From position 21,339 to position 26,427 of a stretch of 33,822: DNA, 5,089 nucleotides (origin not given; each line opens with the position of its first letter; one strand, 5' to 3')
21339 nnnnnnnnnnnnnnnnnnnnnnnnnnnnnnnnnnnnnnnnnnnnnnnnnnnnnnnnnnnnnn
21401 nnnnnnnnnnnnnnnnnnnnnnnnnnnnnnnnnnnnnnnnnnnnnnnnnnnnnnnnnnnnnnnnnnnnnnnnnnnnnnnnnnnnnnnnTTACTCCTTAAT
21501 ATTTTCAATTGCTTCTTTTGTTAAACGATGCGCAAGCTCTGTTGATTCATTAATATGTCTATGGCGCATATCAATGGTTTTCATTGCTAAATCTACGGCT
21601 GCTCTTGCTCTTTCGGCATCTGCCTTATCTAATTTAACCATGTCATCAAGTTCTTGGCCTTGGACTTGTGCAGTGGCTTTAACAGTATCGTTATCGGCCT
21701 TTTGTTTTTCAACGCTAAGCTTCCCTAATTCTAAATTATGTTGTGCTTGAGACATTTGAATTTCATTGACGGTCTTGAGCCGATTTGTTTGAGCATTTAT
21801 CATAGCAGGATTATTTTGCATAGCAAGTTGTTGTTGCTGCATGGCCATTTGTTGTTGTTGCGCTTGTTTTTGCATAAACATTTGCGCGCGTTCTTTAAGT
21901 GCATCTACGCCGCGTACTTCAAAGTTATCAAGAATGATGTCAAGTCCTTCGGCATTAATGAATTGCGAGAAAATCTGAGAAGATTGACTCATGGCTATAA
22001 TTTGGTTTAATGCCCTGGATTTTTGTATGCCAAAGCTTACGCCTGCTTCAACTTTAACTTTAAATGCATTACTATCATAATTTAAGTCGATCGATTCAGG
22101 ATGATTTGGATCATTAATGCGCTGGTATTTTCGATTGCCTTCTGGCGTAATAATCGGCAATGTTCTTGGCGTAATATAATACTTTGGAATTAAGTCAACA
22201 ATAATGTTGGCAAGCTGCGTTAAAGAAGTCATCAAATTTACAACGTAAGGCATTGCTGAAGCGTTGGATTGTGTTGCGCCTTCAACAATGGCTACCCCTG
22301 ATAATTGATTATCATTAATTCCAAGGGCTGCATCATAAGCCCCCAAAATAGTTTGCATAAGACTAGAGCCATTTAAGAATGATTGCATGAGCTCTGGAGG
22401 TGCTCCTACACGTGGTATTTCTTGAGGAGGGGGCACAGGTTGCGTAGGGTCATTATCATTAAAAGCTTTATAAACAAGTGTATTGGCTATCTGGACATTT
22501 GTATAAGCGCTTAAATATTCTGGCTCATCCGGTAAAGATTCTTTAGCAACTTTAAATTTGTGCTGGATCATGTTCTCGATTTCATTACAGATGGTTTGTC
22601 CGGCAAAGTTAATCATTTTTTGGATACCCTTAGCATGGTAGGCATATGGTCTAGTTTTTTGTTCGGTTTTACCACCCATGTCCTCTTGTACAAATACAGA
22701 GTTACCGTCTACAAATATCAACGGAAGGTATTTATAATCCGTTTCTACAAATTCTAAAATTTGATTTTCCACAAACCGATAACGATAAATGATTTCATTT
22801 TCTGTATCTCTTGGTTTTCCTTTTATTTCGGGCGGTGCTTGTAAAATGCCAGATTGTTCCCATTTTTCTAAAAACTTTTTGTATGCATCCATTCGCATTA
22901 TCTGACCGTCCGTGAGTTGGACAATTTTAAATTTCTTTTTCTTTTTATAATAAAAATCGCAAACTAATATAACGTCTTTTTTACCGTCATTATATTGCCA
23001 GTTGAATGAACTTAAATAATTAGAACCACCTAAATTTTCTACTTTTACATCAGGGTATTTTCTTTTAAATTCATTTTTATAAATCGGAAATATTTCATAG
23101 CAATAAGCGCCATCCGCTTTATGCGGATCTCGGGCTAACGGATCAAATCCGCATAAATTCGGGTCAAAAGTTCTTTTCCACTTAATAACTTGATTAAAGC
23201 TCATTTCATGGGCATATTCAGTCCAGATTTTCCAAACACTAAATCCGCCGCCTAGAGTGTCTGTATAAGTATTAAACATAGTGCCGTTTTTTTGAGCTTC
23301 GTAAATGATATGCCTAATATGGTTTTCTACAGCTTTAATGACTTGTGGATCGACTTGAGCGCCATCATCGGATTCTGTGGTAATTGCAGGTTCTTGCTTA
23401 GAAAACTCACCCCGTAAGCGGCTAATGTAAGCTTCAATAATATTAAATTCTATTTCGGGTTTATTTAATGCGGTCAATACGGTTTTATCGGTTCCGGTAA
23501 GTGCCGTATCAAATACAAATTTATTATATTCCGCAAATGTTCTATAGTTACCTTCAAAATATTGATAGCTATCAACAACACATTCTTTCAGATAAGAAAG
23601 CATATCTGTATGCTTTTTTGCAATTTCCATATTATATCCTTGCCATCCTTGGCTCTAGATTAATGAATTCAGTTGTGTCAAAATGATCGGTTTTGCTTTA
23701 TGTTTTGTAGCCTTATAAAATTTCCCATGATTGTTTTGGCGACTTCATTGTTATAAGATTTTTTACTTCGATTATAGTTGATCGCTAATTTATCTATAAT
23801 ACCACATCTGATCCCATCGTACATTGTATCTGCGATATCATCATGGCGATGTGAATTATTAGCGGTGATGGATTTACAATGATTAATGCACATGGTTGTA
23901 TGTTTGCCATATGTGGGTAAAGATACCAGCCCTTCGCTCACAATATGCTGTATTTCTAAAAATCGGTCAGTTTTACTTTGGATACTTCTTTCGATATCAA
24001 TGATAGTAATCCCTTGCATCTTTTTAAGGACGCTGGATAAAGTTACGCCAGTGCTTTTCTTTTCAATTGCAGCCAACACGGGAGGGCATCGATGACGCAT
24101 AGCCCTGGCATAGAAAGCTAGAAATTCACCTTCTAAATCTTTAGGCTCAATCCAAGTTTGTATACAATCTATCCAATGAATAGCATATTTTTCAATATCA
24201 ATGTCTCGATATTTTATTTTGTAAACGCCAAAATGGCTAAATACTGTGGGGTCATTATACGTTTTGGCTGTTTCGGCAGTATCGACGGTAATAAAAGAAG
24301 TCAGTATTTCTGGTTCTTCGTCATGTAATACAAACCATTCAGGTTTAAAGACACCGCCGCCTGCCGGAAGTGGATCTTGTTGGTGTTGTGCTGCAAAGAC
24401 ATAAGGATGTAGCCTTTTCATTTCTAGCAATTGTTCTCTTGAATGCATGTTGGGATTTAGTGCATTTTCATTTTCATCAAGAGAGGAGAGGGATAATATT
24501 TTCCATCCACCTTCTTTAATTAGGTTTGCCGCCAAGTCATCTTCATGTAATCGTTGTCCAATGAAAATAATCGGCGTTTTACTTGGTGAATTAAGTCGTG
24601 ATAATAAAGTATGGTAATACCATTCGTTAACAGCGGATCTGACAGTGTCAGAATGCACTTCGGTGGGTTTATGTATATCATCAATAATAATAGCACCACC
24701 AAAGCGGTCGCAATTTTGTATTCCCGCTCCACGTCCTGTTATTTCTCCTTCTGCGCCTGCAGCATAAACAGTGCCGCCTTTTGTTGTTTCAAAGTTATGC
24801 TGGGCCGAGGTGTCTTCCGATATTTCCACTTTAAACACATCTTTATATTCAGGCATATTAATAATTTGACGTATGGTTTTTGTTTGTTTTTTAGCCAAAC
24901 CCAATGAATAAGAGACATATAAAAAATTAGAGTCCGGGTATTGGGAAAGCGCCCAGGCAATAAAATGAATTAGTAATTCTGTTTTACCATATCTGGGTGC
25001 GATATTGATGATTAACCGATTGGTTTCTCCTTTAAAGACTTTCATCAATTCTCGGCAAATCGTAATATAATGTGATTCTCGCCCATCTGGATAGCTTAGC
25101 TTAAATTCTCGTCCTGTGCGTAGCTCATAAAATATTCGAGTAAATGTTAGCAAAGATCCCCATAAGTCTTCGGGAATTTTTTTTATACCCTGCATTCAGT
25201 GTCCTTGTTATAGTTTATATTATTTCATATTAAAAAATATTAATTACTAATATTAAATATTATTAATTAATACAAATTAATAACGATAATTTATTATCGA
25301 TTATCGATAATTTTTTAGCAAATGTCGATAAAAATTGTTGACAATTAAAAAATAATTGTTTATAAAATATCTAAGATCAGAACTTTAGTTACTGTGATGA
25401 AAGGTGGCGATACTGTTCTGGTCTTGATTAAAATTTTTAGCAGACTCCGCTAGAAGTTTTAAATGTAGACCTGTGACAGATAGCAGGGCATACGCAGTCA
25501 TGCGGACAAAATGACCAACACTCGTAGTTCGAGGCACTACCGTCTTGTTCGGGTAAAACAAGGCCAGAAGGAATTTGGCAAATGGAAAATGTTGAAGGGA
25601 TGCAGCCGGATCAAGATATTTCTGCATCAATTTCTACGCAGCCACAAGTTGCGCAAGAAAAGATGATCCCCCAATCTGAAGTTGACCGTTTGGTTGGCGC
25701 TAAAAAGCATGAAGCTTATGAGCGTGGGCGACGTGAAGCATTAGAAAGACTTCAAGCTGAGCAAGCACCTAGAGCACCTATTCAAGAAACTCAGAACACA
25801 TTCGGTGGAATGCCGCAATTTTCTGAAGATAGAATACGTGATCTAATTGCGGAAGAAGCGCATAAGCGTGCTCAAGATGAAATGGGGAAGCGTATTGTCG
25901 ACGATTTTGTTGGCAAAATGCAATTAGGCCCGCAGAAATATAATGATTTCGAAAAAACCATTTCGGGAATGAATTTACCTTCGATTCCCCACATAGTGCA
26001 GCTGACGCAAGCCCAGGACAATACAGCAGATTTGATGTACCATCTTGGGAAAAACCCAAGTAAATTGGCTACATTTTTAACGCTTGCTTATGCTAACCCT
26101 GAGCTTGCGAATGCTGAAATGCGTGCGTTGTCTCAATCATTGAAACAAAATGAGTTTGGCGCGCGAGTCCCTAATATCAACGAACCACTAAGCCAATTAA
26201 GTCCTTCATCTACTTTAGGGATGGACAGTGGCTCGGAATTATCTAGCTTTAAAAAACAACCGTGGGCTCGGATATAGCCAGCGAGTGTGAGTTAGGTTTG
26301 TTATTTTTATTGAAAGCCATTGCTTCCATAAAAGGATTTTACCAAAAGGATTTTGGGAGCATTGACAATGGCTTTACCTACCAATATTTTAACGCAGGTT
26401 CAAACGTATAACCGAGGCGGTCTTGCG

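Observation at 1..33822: Complete integrase-less P22-like podovirus genome with plasmid maintenance genes: candidate podovirus-type phage-plasmid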

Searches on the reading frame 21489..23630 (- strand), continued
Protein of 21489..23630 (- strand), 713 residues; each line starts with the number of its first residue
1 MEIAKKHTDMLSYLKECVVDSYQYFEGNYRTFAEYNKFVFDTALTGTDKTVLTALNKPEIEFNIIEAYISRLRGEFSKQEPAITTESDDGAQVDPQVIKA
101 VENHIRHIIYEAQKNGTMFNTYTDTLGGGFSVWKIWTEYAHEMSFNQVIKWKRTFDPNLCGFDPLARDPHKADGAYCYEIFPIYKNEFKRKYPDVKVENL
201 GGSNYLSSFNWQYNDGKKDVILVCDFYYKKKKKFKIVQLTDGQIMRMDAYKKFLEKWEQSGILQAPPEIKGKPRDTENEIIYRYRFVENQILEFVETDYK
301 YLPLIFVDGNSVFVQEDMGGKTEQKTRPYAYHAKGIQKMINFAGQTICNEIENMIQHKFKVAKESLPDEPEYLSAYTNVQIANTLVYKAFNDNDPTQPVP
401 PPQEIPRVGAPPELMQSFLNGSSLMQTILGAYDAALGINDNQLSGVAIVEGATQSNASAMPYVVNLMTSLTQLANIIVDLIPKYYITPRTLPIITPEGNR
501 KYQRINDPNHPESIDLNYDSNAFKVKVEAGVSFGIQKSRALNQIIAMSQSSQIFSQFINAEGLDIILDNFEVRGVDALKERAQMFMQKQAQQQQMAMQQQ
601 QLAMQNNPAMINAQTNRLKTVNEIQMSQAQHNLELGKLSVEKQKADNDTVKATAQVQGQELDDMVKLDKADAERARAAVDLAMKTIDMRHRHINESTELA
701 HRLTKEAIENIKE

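Call 72: search_protein_families(library=pfam, alignment_id=A3, max_evalue=0.0001)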
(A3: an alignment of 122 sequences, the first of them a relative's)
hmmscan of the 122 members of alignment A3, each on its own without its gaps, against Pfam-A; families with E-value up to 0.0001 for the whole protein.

A. member 1, L001:2209-2982:+ (257 aa): 0 families

B. families by the number of members that match (of 122 scanned): 48 families (the first 25 are shown)
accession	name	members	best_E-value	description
PF20901.3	Sf6_terminase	10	8.6e-33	Bacteriophage Sf6, terminase small subunit-like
PF02945.21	Endonuclease_7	3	1.4e-25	Recombination endonuclease VII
PF13649.12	Methyltransf_25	3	2.1e-16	Methyltransferase domain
PF00239.26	Resolvase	2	6e-34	Resolvase, N terminal domain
PF00589.27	Phage_integrase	2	1.7e-31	Phage integrase family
PF13489.12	Methyltransf_23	2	1.9e-26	Methyltransferase domain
PF02518.31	HATPase_c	2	2.3e-26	Histidine kinase-, DNA gyrase B-, and HSP90-like ATPase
PF20081.4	DUF6475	2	1.8e-24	Domain of unknown function (DUF6475)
PF04754.18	Transposase_31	2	1.4e-23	Putative transposase, YhgA-like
PF03592.21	Terminase_2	2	6.3e-21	Terminase small subunit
PF08241.18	Methyltransf_11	2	3.2e-18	Methyltransferase domain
PF00512.31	HisKA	2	8.5e-18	His Kinase A (phospho-acceptor) domain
PF13614.12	AAA_31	2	2.3e-15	AAA domain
PF08242.18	Methyltransf_12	2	2e-12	Methyltransferase domain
PF13847.12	Methyltransf_31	2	1.4e-11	Methyltransferase domain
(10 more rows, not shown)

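Call 90: search_protein_families(library=pfam, max_evalue=0.01, proteins=[L004:1670-2869:+, L038:384-1352:+, L038:7148-7912:-, L020:3961-4962:-])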
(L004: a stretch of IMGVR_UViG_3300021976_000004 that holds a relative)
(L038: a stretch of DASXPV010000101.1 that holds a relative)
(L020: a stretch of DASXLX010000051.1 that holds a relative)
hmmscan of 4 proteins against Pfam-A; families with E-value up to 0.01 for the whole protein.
L004:1670-2869:+ (399 aa): 0 families

L038:384-1352:+ (322 aa): 1 family
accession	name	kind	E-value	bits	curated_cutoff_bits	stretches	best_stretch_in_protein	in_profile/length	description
PF13730.12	HTH_36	-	0.00063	19.9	25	1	32-73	9-50/55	Helix-turn-helix domain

L038:7148-7912:- (254 aa): 1 family
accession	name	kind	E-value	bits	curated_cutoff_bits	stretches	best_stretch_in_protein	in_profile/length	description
PF19067.5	DUF5763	-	0.00053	19.9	26.3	0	141-156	14-29/39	Family of unknown function (DUF5763)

L020:3961-4962:- (333 aa): 2 families
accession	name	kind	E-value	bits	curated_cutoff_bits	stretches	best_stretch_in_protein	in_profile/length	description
PF00589.27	Phage_integrase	-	1.7e-31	109.7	27.1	1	157-314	1-170/172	Phage integrase family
PF24624.1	Int_N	-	0.00037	21.6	27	1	62-149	9-97/100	Phage integrase, N-terminal domain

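Call 104: search_solved_structures(query=A1, max_evalue=1)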
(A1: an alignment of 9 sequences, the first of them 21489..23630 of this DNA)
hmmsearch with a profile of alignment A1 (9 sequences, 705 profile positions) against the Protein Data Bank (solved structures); distinct sequences matched with E-value up to 1: 10.
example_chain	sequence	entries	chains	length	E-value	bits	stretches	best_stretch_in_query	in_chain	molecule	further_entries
7sfs_M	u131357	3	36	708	5.4e-23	84.1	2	55-259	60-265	Gene 3 protein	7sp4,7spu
5gai_A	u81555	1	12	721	2e-09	39.2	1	60-291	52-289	Portal protein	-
3lj5_A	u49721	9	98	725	2.1e-09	39.2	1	60-291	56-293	Portal protein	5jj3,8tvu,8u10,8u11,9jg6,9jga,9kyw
4v4k_M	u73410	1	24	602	1e-07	33.6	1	60-291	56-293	PORTAL PROTEIN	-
8eao_B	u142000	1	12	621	1.3e-07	33.3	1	60-291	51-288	Portal protein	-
5jj1_A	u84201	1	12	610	1.3e-07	33.2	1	60-291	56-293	Portal protein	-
8jov_0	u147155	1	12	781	0.00025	22.4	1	420-506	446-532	Portal protein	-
26fb_F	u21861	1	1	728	0.015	16.5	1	589-688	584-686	Structural protein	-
9nwm_A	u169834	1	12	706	0.24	12.5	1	592-689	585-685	Portal (Connector) protein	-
7sxk_b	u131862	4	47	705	0.51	11.4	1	592-689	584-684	Portal protein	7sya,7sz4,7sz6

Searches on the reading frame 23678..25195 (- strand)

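Call 7: search_protein_families(library=pfam, max_evalue=0.01, proteins=[window:23678-25195:-])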
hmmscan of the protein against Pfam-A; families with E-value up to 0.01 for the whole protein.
window:23678-25195:- (505 aa): 2 families
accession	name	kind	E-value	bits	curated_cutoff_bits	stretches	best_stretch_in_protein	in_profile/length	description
PF03237.21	Terminase_6N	-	2.4e-05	24.5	22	1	63-288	2-213/215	Terminase large subunit, T4likevirus-type, N-terminal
PF04851.21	ResIII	-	0.00024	21.5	22.5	1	45-177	10-137/164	Type III restriction enzyme, res subunit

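Call 19: search_protein_families(library=phrogs, max_evalue=0.001, proteins=[window:23678-25195:-])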
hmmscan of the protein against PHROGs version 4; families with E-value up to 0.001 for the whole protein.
window:23678-25195:- (505 aa): 5 families
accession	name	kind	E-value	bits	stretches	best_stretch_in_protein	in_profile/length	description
phrog_38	-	head and packaging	1.2e-85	289.7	1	12-463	270-701/760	terminase large subunit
phrog_4758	-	head and packaging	9.4e-54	183.3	1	41-241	40-238/243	terminase large subunit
phrog_5573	-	head and packaging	3.3e-18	67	1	228-464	9-233/250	terminase large subunit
phrog_30251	-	head and packaging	1.4e-11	44.4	1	42-313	39-320/799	terminase large subunit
phrog_2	-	head and packaging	0.00011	22.1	1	53-458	273-585/807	terminase large subunit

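Call 101: search_protein_families(library=ncbifam, max_evalue=0.001, proteins=[window:23678-25195:-])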
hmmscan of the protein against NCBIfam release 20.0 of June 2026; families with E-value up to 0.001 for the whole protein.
window:23678-25195:- (505 aa): 2 families
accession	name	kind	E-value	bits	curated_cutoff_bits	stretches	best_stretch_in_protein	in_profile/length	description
NF033889.1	termin_lrg_T7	equivalog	1.6e-07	30.5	150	1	44-191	22-160/500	phage terminase large subunit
TIGR01630.1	psiM2_ORF9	equivalog_domain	3.3e-06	27.7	41.65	1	343-460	20-135/142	phage terminase large subunit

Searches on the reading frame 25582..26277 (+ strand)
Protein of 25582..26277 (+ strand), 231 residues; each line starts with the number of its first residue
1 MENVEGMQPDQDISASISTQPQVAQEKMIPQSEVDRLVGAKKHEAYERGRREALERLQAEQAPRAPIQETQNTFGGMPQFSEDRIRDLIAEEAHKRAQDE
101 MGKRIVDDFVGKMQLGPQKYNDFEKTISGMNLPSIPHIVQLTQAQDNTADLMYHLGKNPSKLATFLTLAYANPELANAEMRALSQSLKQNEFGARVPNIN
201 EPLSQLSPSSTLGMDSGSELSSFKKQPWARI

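Call 7: search_protein_families(library=pfam, max_evalue=0.01, proteins=[window:25582-26277:+])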
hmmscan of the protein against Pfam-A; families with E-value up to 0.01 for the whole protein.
window:25582-26277:+ (231 aa): 0 families

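Call 19: search_protein_families(library=phrogs, max_evalue=0.001, proteins=[window:25582-26277:+])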
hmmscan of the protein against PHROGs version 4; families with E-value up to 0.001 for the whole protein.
window:25582-26277:+ (231 aa): 1 family
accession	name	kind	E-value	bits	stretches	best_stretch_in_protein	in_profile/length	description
phrog_8865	-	head and packaging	0.00026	21.8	0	118-191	178-249/297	head scaffolding protein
